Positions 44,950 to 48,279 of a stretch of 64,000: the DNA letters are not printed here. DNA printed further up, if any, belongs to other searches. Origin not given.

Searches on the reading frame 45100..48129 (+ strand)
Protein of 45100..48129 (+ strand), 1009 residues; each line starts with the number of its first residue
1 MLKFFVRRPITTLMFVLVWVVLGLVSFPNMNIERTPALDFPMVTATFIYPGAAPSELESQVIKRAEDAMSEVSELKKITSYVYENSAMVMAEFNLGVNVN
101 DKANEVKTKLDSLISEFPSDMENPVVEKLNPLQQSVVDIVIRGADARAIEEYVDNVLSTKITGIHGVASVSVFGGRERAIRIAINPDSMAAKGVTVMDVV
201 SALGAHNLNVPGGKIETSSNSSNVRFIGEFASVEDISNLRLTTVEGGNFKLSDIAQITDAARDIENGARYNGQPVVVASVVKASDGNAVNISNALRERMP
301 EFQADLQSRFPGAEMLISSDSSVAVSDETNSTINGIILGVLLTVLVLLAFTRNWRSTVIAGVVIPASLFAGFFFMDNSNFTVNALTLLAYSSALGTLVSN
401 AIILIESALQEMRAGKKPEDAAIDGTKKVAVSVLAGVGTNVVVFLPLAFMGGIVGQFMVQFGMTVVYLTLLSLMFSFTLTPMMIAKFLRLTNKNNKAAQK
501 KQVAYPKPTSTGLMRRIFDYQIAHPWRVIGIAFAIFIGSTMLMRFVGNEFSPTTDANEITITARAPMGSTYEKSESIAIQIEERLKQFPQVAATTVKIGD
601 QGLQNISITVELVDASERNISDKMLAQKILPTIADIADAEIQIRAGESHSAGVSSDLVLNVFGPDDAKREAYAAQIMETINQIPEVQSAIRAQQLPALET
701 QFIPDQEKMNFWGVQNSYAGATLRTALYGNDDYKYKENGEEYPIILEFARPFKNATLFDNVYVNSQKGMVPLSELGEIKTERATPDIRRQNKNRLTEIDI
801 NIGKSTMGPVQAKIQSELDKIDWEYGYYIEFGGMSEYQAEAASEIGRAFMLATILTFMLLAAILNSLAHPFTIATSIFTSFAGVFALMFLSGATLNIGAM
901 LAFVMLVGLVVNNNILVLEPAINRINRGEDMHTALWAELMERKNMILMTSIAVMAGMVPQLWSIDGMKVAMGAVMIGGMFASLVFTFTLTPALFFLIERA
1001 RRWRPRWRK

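Call 18: search_protein_families(library=pfam, proteins=[window:45100-48129:+], max_evalue=0.0001)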
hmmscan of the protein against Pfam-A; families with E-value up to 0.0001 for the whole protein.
window:45100-48129:+ (1009 aa): 2 families
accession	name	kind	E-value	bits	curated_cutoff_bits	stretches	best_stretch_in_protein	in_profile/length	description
PF00873.25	ACR_tran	-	4.1e-183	611.2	28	1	1-997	1-1020/1021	AcrB/AcrD/AcrF family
PF03176.21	MMPL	-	2e-07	30.7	20.5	1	823-1004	119-320/333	MMPL family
